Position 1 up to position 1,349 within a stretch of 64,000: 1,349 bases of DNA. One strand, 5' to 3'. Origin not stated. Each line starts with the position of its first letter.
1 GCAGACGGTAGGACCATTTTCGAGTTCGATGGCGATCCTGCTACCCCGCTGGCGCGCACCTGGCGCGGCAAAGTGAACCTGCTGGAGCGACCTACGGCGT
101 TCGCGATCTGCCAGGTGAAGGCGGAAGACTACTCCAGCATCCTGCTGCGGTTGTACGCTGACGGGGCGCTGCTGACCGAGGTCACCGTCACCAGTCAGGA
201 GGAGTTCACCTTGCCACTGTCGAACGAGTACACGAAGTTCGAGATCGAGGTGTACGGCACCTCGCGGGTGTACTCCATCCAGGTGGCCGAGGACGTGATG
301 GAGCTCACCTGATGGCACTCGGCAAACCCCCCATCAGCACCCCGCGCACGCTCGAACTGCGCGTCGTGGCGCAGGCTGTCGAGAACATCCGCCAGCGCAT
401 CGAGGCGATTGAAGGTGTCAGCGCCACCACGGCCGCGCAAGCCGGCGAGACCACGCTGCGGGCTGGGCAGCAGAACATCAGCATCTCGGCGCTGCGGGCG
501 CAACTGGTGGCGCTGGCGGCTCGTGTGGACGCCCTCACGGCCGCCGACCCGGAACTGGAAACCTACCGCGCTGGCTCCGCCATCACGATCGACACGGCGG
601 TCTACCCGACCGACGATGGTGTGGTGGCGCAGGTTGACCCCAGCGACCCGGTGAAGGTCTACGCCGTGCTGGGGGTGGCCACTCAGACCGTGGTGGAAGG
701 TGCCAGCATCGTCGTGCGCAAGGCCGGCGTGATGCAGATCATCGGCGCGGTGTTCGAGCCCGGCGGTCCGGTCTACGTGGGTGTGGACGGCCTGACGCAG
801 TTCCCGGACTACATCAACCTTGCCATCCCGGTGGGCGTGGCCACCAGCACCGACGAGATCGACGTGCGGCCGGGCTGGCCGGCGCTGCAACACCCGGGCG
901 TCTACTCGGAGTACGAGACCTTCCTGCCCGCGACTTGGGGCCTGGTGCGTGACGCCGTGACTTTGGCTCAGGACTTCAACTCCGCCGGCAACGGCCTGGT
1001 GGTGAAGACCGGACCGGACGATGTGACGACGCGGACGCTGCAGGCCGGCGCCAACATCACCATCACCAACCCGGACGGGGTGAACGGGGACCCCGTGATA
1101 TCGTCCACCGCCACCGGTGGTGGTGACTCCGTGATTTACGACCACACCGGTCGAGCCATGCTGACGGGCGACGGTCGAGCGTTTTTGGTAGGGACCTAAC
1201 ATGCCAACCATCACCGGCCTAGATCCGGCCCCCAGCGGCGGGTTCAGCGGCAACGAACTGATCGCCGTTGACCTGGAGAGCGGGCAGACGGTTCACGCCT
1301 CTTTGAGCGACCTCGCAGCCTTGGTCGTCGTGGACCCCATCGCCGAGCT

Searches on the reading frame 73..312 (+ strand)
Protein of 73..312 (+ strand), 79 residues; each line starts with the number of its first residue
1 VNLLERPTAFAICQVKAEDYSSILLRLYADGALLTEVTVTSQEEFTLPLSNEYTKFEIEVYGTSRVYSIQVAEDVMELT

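Call 46: search_protein_families(library=pfam, alignment_id=A2, max_evalue=0.001)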
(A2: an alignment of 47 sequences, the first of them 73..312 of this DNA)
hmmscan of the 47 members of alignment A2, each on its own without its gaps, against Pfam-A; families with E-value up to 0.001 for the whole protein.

A. member 1, window:73-312:+ (79 aa): 0 families

B. families by the number of members that match (of 47 scanned): 9 families
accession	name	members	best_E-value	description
PF13392.12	HNH_3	2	1.6e-12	HNH endonuclease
PF24175.2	SU10_adaptor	1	5.9e-25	SU10 adaptor protein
PF13489.12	Methyltransf_23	1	6.3e-08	Methyltransferase domain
PF24729.2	Acb2_Tad1_hairpin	1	8e-07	Acb2/Tad1, hairpin domain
PF19905.4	DUF6378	1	1.7e-06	Domain of unknown function (DUF6378)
PF13649.12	Methyltransf_25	1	0.0003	Methyltransferase domain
PF20994.3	CENPU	1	0.00042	CENPU protein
PF20721.2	C19orf12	1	0.00082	C19orf12-like protein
PF13488.11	Gly-zipper_Omp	1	0.001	Glycine zipper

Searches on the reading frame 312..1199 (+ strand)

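Call 11: search_protein_families(library=pfam, proteins=[window:312-1199:+], max_evalue=0.01)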
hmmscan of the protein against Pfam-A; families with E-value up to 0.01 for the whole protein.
window:312-1199:+ (295 aa): 1 family
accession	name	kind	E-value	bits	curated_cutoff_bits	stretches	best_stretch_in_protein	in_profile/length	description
PF09956.15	Phage_cement_2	-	0.0093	16.8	24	1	107-179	16-90/103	Phage cement protein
